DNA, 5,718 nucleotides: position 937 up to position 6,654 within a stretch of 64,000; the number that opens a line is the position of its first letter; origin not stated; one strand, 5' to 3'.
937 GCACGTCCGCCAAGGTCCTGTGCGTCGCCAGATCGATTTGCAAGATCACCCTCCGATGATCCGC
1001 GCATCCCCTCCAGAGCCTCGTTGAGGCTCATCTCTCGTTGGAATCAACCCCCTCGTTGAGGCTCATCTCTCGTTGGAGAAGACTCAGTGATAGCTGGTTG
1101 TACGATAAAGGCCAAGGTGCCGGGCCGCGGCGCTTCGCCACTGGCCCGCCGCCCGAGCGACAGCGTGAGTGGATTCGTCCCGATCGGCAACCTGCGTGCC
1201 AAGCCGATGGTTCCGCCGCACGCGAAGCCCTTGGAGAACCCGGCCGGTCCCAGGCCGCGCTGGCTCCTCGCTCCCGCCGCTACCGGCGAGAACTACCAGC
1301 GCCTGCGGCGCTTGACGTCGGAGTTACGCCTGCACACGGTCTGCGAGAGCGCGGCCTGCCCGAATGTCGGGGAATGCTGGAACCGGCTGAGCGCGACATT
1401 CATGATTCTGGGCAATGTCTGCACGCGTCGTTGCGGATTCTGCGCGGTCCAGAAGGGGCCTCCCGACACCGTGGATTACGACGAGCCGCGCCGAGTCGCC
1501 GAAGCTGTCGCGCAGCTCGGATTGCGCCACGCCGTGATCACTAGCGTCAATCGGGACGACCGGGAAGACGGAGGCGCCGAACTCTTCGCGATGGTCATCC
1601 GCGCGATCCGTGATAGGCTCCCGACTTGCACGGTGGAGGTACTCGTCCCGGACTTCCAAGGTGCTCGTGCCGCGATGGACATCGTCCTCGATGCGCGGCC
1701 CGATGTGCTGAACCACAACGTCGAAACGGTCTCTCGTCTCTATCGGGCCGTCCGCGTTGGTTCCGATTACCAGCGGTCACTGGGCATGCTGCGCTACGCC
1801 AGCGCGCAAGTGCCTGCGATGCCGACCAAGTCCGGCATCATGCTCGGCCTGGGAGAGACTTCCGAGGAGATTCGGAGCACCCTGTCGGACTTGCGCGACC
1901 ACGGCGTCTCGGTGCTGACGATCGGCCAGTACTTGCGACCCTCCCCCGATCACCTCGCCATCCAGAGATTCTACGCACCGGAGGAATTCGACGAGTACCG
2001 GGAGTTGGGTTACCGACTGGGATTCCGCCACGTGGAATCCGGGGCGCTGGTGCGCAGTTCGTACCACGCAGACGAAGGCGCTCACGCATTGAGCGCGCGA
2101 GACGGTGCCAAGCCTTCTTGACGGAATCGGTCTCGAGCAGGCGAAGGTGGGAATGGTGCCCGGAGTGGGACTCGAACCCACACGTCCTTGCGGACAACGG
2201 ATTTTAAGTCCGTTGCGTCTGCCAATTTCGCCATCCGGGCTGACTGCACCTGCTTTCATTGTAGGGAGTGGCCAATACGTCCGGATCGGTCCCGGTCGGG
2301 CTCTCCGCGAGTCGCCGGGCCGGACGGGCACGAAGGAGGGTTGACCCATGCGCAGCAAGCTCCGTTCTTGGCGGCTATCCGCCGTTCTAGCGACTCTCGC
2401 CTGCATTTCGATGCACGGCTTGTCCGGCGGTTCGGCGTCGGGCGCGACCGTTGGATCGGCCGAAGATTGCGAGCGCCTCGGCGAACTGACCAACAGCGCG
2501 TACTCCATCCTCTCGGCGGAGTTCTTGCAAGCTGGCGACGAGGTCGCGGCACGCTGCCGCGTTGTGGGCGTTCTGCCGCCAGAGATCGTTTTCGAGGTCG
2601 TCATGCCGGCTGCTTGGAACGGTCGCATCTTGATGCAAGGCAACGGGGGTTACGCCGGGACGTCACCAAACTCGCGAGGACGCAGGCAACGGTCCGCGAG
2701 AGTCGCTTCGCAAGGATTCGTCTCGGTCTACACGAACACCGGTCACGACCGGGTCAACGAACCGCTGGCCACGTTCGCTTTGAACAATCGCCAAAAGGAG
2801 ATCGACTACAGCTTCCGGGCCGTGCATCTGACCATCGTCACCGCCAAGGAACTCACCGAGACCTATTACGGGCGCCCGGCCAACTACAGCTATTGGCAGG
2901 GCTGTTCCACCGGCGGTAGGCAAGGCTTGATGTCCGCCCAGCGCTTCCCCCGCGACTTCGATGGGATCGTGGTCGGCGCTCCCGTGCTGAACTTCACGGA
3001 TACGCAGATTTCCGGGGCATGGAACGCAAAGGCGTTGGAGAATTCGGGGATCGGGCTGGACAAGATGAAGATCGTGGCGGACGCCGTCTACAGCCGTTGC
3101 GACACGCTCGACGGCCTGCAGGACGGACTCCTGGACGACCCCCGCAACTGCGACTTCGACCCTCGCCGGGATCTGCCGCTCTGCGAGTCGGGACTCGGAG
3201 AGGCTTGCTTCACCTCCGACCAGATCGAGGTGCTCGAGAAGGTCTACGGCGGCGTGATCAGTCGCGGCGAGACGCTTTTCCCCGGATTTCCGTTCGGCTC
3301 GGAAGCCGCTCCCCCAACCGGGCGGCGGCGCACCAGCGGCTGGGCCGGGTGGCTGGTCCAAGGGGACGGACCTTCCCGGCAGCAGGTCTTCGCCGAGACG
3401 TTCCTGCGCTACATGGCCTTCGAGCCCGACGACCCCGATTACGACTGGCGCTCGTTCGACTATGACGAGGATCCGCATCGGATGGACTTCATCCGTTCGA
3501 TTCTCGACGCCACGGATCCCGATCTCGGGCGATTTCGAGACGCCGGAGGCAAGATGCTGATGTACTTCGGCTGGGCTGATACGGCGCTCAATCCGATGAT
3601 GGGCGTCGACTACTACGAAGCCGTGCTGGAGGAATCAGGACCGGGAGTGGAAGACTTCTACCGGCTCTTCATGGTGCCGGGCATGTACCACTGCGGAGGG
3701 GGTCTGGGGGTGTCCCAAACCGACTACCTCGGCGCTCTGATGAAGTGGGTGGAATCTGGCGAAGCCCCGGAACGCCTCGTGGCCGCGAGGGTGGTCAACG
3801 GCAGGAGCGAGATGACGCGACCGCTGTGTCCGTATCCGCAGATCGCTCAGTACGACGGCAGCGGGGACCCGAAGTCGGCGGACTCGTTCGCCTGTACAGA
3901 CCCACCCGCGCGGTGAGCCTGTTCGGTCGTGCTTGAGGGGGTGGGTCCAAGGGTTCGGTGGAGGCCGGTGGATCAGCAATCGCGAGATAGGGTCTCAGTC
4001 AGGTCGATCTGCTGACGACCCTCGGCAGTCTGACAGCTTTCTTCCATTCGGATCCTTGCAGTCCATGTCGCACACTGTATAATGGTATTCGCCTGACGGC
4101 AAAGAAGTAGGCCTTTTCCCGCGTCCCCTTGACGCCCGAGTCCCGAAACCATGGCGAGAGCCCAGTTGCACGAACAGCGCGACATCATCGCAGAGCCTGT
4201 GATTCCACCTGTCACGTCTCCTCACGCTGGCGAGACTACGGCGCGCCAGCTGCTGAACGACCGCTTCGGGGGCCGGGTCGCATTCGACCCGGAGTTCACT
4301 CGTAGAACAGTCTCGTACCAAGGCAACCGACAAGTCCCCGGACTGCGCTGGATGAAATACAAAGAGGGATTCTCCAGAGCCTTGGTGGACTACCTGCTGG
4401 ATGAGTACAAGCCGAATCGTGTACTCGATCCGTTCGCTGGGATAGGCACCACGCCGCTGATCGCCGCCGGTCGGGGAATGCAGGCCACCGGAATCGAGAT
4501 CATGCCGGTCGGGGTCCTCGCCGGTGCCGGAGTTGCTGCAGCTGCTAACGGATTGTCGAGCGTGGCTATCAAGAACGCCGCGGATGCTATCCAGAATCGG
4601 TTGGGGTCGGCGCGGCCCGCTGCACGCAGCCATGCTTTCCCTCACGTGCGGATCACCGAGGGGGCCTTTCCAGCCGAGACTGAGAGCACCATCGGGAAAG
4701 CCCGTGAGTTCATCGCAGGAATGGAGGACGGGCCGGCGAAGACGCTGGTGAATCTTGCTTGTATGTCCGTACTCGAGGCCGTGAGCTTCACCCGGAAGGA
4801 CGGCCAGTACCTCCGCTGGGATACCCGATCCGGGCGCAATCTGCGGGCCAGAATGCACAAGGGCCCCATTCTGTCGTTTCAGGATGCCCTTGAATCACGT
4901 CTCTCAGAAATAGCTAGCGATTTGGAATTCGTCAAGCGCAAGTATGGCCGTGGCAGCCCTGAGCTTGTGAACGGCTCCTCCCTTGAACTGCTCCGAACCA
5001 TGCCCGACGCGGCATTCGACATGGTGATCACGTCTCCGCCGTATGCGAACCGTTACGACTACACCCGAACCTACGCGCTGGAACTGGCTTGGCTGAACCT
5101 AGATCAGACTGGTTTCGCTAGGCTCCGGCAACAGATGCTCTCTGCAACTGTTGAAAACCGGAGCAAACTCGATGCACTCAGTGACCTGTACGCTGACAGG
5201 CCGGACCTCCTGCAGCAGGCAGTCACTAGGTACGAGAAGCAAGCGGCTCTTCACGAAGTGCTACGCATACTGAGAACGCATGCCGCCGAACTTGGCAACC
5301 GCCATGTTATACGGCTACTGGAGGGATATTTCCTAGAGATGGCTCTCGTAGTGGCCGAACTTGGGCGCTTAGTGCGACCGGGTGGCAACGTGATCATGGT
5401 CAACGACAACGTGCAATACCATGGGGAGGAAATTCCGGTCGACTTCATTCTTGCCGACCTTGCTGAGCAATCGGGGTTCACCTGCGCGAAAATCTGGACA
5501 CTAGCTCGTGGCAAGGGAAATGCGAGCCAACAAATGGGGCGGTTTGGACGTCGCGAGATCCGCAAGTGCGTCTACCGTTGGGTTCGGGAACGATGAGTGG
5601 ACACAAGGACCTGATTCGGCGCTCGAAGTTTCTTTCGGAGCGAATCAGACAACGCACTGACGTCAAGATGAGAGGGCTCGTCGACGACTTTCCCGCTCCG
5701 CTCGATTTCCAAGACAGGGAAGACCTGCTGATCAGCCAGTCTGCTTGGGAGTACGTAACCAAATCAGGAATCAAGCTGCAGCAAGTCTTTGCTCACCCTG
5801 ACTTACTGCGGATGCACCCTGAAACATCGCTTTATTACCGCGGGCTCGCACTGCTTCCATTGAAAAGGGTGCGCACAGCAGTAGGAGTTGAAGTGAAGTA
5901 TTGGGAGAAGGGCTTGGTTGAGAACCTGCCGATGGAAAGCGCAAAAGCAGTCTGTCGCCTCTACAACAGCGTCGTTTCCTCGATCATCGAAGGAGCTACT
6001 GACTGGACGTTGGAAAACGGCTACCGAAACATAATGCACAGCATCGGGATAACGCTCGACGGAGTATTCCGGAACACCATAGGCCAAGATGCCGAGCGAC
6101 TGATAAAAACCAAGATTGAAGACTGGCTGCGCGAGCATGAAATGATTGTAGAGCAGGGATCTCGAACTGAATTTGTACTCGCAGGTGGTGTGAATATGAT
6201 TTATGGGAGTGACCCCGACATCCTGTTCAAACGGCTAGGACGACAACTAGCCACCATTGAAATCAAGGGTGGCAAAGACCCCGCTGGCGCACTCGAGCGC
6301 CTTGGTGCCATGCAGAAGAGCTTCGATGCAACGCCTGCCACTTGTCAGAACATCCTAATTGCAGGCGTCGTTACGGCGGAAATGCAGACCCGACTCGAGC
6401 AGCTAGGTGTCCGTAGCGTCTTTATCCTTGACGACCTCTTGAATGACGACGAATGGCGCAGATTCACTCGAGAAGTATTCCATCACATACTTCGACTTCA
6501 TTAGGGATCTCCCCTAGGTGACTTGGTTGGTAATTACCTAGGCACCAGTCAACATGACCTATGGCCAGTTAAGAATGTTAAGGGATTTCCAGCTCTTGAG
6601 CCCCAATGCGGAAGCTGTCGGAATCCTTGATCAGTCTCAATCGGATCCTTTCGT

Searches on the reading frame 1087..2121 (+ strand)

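Call 106: search_protein_families(library=pfam, proteins=[window:1087-2121:+], max_evalue=0.0001)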
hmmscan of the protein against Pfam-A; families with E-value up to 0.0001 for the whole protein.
window:1087-2121:+ (344 aa): 2 families
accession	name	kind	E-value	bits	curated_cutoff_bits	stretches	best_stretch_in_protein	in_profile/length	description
PF04055.27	Radical_SAM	-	2.3e-20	73.9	29.5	1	106-268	1-165/166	Radical SAM superfamily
PF16881.10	LIAS_N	-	5.7e-06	27.2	27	1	57-91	62-96/96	N-terminal domain of lipoyl synthase of Radical_SAM family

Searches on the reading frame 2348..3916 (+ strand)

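Call 106: search_protein_families(library=pfam, proteins=[window:2348-3916:+], max_evalue=0.0001)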
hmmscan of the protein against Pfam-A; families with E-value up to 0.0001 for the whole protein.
window:2348-3916:+ (522 aa): 1 family
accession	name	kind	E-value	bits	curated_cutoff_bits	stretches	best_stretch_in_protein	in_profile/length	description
PF07519.17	Tannase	-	8.3e-121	404.6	29.8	1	68-516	8-489/490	Tannase and feruloyl esterase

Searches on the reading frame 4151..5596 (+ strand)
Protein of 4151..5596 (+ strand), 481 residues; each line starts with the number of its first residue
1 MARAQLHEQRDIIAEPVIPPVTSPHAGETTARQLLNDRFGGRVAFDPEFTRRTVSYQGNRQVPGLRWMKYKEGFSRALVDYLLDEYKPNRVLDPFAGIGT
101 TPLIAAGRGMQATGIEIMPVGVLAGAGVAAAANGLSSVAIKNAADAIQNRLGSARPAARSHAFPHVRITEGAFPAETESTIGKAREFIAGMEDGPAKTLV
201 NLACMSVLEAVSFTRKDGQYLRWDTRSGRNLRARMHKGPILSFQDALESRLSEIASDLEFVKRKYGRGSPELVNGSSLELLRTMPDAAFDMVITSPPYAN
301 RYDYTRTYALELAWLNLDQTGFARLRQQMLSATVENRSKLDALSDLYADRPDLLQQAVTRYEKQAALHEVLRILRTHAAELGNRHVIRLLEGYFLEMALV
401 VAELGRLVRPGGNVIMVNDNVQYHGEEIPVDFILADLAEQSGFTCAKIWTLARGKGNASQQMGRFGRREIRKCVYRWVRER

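Call 106: search_protein_families(library=pfam, proteins=[window:4151-5596:+], max_evalue=0.0001)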
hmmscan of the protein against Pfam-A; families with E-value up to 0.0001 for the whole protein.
window:4151-5596:+ (481 aa): 1 family
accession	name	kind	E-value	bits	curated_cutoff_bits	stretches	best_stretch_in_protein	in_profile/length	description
PF01555.25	N6_N4_Mtase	-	1.2e-05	25.8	26.7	0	69-118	161-212/221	DNA methylase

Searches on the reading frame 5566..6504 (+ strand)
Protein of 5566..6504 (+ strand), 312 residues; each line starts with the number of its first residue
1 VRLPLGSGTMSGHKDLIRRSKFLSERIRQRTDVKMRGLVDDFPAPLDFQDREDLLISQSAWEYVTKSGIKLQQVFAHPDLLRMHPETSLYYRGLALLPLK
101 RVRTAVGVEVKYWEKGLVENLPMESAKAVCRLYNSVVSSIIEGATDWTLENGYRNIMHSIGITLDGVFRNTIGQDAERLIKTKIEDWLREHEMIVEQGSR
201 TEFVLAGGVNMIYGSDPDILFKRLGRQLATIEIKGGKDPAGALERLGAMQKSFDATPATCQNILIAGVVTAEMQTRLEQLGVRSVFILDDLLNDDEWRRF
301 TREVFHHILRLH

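Call 106: search_protein_families(library=pfam, proteins=[window:5566-6504:+], max_evalue=0.0001)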
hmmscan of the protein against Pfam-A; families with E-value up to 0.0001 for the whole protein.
window:5566-6504:+ (312 aa): 1 family
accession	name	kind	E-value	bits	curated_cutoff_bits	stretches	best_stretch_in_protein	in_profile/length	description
PF09571.16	RE_XcyI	-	3.6e-15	56.5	25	1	55-258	35-248/305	XcyI restriction endonuclease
